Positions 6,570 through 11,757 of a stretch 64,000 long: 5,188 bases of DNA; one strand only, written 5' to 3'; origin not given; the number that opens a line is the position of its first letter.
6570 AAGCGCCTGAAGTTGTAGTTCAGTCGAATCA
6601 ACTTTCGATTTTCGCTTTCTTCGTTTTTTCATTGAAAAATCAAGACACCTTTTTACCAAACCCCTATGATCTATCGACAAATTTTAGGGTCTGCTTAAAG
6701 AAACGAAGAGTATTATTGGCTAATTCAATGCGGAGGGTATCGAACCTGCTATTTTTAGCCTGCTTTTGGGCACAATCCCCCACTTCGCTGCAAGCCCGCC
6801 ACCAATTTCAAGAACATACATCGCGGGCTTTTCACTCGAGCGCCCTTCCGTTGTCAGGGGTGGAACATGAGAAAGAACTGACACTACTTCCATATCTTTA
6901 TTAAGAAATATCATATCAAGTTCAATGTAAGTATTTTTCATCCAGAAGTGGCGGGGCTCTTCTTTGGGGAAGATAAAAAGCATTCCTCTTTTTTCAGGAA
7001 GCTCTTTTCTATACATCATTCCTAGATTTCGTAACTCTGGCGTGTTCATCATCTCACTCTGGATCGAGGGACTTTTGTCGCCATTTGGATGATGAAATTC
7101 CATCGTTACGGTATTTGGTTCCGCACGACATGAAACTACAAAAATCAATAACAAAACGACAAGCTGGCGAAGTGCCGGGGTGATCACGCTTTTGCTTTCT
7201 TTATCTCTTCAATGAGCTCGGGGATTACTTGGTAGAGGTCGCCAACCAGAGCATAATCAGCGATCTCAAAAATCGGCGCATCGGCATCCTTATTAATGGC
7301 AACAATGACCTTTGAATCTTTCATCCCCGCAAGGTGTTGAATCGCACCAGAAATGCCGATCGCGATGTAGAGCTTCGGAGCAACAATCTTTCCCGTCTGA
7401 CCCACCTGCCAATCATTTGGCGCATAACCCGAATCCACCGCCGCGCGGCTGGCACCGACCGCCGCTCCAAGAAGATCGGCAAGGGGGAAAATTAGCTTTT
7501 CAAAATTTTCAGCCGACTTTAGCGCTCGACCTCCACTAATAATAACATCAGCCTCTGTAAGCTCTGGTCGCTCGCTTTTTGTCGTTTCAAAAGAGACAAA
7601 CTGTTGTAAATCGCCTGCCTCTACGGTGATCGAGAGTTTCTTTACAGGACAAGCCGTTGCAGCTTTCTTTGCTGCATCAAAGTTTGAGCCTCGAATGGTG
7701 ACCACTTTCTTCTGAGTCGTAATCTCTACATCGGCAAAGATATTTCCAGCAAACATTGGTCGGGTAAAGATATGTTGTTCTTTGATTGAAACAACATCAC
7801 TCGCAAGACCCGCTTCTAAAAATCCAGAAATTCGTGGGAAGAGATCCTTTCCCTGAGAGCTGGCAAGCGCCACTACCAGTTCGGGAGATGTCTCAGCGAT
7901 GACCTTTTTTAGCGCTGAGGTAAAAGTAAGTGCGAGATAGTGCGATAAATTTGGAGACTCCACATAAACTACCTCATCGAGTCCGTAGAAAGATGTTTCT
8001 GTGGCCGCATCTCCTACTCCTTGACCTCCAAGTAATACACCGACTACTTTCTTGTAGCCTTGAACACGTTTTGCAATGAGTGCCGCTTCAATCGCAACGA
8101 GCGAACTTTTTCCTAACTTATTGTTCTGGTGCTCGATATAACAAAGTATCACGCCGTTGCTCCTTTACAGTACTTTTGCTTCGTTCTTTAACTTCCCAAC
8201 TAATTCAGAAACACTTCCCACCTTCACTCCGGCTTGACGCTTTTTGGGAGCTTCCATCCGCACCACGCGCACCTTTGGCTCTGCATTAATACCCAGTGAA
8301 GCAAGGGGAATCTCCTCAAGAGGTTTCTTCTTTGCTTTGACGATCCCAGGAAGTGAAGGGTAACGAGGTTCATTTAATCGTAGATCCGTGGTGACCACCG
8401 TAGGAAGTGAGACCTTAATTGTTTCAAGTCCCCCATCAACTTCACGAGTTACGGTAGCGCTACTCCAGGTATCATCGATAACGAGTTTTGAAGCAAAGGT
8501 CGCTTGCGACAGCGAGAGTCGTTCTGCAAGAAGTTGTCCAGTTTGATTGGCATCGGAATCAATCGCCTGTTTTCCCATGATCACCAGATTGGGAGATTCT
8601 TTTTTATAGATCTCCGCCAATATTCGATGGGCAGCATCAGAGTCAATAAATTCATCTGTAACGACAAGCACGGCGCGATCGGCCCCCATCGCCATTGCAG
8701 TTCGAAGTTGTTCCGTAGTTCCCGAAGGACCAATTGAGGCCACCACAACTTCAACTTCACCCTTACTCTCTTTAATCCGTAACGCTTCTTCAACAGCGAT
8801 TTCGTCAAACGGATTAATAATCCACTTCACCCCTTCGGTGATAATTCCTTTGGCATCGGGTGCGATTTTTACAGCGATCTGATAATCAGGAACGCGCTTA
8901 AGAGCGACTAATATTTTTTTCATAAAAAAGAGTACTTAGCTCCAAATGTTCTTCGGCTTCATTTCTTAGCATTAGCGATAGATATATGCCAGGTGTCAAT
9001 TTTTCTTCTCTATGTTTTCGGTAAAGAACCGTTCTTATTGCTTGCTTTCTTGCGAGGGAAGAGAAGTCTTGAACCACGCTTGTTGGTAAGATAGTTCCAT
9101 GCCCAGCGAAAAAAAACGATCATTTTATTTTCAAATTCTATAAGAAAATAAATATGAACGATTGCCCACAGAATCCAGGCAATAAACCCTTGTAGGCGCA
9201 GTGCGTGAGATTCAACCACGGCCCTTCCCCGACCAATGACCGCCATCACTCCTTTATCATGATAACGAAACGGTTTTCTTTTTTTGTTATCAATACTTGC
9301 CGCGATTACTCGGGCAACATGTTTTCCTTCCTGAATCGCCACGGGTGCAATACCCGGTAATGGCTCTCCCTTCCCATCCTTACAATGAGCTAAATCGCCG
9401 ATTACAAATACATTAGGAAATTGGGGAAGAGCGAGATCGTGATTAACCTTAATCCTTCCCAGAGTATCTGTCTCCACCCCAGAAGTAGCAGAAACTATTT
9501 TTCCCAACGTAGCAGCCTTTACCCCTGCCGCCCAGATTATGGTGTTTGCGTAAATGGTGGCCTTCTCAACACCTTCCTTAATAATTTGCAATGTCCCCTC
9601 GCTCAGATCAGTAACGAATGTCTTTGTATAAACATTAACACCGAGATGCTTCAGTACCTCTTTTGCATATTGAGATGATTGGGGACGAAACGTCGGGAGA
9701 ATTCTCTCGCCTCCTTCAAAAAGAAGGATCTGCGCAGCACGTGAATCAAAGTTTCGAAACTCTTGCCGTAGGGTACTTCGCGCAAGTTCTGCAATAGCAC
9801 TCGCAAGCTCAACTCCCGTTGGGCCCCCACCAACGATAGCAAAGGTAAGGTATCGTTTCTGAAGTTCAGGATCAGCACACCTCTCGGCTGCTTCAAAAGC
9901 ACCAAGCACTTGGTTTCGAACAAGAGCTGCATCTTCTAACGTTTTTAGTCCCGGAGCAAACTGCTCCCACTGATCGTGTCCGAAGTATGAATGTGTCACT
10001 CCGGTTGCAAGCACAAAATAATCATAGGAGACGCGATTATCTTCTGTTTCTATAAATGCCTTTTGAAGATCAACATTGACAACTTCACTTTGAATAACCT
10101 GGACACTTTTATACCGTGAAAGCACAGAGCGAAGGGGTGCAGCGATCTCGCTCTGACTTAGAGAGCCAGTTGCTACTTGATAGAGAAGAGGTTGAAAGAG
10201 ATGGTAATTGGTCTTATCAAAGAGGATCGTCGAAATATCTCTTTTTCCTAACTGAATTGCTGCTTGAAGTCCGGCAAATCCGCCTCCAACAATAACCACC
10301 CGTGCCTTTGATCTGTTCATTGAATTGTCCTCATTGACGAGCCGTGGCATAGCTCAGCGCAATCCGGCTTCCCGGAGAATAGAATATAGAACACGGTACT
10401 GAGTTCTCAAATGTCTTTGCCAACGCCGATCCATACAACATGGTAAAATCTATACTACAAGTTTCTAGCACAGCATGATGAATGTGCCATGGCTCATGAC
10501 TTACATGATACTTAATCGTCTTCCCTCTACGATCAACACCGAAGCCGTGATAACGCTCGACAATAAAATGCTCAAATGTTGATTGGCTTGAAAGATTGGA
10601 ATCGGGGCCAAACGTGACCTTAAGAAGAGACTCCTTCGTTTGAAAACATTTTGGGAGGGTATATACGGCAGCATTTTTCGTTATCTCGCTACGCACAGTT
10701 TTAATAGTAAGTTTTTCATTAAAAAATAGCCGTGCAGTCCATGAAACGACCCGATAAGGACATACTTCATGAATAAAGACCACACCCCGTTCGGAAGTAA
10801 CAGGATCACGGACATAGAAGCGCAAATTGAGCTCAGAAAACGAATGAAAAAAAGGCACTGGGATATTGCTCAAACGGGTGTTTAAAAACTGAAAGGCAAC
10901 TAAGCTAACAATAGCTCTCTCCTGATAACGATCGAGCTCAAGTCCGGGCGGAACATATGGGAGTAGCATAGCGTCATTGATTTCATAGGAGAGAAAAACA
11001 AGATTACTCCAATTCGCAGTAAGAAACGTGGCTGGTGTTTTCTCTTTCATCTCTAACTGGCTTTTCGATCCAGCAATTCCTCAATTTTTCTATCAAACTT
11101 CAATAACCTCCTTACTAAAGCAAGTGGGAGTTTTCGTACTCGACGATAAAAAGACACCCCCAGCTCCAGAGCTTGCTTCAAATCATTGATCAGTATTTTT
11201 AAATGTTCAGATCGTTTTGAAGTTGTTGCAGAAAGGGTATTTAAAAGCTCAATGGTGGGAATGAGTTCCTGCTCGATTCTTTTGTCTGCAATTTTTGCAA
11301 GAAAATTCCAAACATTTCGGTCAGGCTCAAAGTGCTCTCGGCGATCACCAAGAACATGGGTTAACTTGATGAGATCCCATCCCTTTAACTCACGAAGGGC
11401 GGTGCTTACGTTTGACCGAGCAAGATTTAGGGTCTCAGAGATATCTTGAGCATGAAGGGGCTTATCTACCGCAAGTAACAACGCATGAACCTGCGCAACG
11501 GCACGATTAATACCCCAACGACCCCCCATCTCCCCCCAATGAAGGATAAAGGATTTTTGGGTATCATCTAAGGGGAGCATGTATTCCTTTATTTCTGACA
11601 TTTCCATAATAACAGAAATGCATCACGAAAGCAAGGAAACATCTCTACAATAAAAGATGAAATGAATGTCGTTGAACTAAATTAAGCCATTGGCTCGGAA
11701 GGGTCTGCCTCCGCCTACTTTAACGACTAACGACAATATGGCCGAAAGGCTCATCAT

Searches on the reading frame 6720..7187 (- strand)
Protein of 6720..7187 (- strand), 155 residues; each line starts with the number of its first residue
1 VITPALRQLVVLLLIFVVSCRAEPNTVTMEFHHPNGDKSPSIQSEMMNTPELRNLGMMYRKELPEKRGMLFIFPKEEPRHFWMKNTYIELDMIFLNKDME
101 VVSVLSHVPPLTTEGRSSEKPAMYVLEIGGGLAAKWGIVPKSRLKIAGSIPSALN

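Call 72: search_protein_families(library=pfam, proteins=[window:6720-7187:-], max_evalue=0.0001)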
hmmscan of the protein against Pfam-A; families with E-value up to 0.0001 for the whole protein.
window:6720-7187:- (155 aa): 1 family
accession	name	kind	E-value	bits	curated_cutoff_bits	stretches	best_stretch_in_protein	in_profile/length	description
PF02643.20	DUF192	-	1.9e-29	102.1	27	1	43-146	2-96/96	Uncharacterized ACR, COG1430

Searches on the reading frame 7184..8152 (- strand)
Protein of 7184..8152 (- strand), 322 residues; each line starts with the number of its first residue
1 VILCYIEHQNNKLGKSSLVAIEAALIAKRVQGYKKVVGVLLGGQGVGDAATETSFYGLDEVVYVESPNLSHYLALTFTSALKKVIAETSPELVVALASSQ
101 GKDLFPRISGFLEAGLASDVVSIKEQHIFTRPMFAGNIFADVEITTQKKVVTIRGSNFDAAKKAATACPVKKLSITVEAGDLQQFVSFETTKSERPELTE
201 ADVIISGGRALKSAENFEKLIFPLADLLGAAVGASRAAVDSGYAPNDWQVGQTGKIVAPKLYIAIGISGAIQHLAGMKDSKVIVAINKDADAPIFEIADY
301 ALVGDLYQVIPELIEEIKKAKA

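Call 72: search_protein_families(library=pfam, proteins=[window:7184-8152:-], max_evalue=0.0001)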
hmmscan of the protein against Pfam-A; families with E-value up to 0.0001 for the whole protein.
window:7184-8152:- (322 aa): 2 families
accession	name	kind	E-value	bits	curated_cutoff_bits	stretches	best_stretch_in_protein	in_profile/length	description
PF01012.27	ETF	-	1.4e-38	132.9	26.7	1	3-175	2-178/181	Electron transfer flavoprotein domain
PF00766.25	ETF_alpha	-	1.6e-35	121.3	27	1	197-278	1-81/81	Electron transfer flavoprotein FAD-binding domain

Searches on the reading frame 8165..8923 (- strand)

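Call 72: search_protein_families(library=pfam, proteins=[window:8165-8923:-], max_evalue=0.0001)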
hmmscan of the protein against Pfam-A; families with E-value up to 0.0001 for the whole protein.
window:8165-8923:- (252 aa): 1 family
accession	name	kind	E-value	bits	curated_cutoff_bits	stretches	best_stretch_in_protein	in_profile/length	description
PF01012.27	ETF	-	6.8e-41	140.5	26.7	1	27-208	4-179/181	Electron transfer flavoprotein domain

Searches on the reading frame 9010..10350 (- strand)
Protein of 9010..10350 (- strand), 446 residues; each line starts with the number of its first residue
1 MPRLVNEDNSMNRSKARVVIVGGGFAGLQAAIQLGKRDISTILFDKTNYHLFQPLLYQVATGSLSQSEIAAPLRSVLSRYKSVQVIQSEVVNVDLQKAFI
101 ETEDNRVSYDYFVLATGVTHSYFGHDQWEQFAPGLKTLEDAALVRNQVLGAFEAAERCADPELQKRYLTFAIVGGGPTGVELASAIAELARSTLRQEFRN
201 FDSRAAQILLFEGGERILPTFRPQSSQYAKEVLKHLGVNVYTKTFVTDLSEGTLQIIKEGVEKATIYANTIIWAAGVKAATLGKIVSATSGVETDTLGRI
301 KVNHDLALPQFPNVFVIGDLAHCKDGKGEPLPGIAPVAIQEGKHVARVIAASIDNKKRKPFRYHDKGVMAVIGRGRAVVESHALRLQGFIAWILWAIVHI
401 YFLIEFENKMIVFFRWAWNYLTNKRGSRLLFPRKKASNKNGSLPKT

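Call 6: search_protein_families(library=pfam, proteins=[window:9010-10350:-], max_evalue=0.01)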
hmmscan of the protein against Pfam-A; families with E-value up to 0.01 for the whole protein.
window:9010-10350:- (446 aa): 13 families
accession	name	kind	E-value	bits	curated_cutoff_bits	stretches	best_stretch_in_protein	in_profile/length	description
PF07992.20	Pyr_redox_2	-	3e-48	165.2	26.1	1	17-342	2-291/291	Pyridine nucleotide-disulphide oxidoreductase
PF00070.33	Pyr_redox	-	1.3e-11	45.2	22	1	171-251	3-68/82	Pyridine nucleotide-disulphide oxidoreductase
PF01134.28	GIDA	-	3.5e-09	36.7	22.1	1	18-55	2-38/391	Glucose inhibited division protein A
PF01266.30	DAO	-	2.1e-07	31.3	27.9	1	17-47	1-31/353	FAD dependent oxidoreductase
PF13738.12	Pyr_redox_3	-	1.3e-06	28.3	30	0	19-48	1-31/305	Pyridine nucleotide-disulphide oxidoreductase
PF13454.12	NAD_binding_9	-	2.1e-06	28.2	21.8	0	171-212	1-31/155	FAD-NAD(P)-binding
PF13450.12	NAD_binding_8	-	3.7e-06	27.6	21.9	1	20-48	1-29/68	NAD(P)-binding Rossmann-like domain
PF00890.30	FAD_binding_2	-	1.8e-05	24.6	20.4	1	18-49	2-33/414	FAD binding domain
PF03486.20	HI0933_like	-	2.2e-05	24.5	50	1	17-48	2-33/244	HI0933-like protein Rossmann domain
PF12831.13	FAD_oxidored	-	2.9e-05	24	27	1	18-48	2-32/416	FAD dependent oxidoreductase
PF22366.1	NDH2_C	-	3e-05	24.5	27.7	1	366-422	2-59/62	NDH2 C-terminal domain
PF01494.25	FAD_binding_3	-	0.00011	22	22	0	16-48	2-34/349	FAD binding domain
PF01946.23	Thi4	-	0.003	17.3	26.2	0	14-46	16-49/235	Thi4 family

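Call 7: search_protein_families(library=ncbifam, proteins=[window:9010-10350:-], max_evalue=0.01)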
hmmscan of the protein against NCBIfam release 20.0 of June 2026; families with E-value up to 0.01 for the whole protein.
window:9010-10350:- (446 aa): 76 families (the best 25 are shown)
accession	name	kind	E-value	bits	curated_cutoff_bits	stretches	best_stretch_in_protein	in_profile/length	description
TIGR03169.1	Nterm_to_SelD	hypoth_equivalog_domain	6.3e-29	101.4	310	1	67-395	54-354/365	pyridine nucleotide-disulfide oxidoreductase family protein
TIGR01350.1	lipoamide_DH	equivalog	2.4e-17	62.8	408.8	1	165-352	168-332/461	dihydrolipoyl dehydrogenase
NF049943.1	SQR_III_seleno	exception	1.5e-13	50.4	525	1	17-120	2-108/406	type III sulfide quinone reductase, selenoprotein subtype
TIGR04369.1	fusion_not_SelD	hypoth_equivalog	1e-12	47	700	2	43-188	29-163/701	oxidoreductase/SelD-related fusion protein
TIGR03385.1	CoA_CoA_reduc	equivalog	3e-12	46.1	578.8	1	17-356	1-316/439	CoA-disulfide reductase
TIGR02053.1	MerA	equivalog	1.6e-11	43.9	454.45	1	74-346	95-325/465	mercury(II) reductase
NF003437.0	PRK04965.1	equivalog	6.5e-11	41.9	392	1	16-338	3-289/378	NADH:flavorubredoxin reductase NorW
NF007123.0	PRK09564.1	equivalog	1.9e-09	36.7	458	1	17-325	2-288/444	CoA-disulfide reductase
NF004776.0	PRK06116.1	equivalog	2.9e-09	36.4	480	1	169-349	169-325/450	glutathione-disulfide reductase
NF041087.1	bile_acid_BaiCD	equivalog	4.5e-09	35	825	1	12-289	377-609/642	bile acid Fe-S flavoenzyme BaiCD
NF003585.0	PRK05249.1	equivalog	8.3e-09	34.6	465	1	206-355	200-339/464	Si-specific NAD(P)(+) transhydrogenase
NF045599.1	bili_reduct_long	exception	1.6e-08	33.3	750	1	13-281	379-603/641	bilirubin reductase, long form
NF004991.0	PRK06370.1-3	subfamily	1.7e-08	33.5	620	1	163-321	198-342/509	FAD-containing oxidoreductase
NF004943.0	PRK06292.2-1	equivalog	2.5e-08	33.1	432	1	163-320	167-307/456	dihydrolipoyl dehydrogenase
NF042949.2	3PPDioc_HcaD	equivalog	3.1e-08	32.8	450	1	17-328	3-283/386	3-phenylpropionate/cinnamic acid dioxygenase ferredoxin--NAD(+) reductase subunit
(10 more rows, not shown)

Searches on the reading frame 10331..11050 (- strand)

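Call 6: search_protein_families(library=pfam, proteins=[window:10331-11050:-], max_evalue=0.01)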
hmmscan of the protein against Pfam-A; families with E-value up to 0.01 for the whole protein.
window:10331-11050:- (239 aa): 1 family
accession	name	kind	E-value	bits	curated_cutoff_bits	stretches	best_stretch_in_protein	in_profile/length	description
PF09844.14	DUF2071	-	3.4e-46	158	27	1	11-228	1-211/212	Uncharacterized conserved protein (COG2071)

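Call 7: search_protein_families(library=ncbifam, proteins=[window:10331-11050:-], max_evalue=0.01)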
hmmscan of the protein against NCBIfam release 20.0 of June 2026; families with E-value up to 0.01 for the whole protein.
window:10331-11050:- (239 aa): 0 families

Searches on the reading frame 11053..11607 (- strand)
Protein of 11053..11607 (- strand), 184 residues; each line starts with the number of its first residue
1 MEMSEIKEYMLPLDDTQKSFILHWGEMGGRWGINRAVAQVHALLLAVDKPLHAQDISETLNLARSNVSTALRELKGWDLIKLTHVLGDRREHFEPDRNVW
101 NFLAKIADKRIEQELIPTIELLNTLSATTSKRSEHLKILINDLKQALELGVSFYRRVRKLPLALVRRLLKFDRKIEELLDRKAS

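Call 6: search_protein_families(library=pfam, proteins=[window:11053-11607:-], max_evalue=0.01)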
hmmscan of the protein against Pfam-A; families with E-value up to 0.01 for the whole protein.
window:11053-11607:- (184 aa): 6 families
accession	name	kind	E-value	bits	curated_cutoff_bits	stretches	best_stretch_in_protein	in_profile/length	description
PF12802.13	MarR_2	-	8.8e-07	29.4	27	1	32-91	2-61/61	MarR family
PF01022.26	HTH_5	-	0.00038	20.7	22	0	49-80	14-45/47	Bacterial regulatory protein, arsR family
PF01978.25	TrmB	-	0.0004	20.6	25.6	1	32-81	5-53/68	Sugar-specific transcriptional regulator TrmB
PF01047.28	MarR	-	0.00076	19.8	24.6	1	45-91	12-58/59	MarR family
PF13545.12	HTH_Crp_2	-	0.0024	18.2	27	1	47-81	19-53/70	Crp-like helix-turn-helix domain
PF22167.2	PH0730-like_N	-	0.0081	16.7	30.2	0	42-82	7-47/60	PH0730-like, N-terminal domain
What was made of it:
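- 11053..11607 (-): Downstream neighbour: MarR/GbsR-CudC-like regulator, soluble, not an immunity candidate. MarR_2 8.8e-7 (call 6).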

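Call 7: search_protein_families(library=ncbifam, proteins=[window:11053-11607:-], max_evalue=0.01)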
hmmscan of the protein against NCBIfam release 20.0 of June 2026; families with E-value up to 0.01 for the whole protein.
window:11053-11607:- (184 aa): 5 families
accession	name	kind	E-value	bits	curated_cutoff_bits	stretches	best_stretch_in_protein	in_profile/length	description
NF047500.1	choline_R_CudC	equivalog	6.3e-09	35.9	218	1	25-120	16-110/171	choline uptake/conversion transcriptional regulator CudC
NF033788.1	HTH_metalloreg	subfamily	1.2e-06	28.2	55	1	44-81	19-56/77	metalloregulator ArsR/SmtB family transcription factor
NF040939.2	trans_reg_lrs14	equivalog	0.00081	19.4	90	1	32-81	18-67/103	Lrs14 family HTH-type transcriptional regulator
NF053756.1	MreA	equivalog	0.00098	18.9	100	1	31-83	13-64/110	MreA family transcriptional regulator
NF053606.1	Sta1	subfamily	0.0027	17.8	80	1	31-82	16-66/100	Sta1 family transcriptional regulator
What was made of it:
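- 11053..11607 (-): CudC 6.3e-9 (call 7).
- Checked: The next gene (11053-11607, -) matches MarR_2 and CudC/GbsR-type regulators (calls 6, 7) and lies 149 bp downstream.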
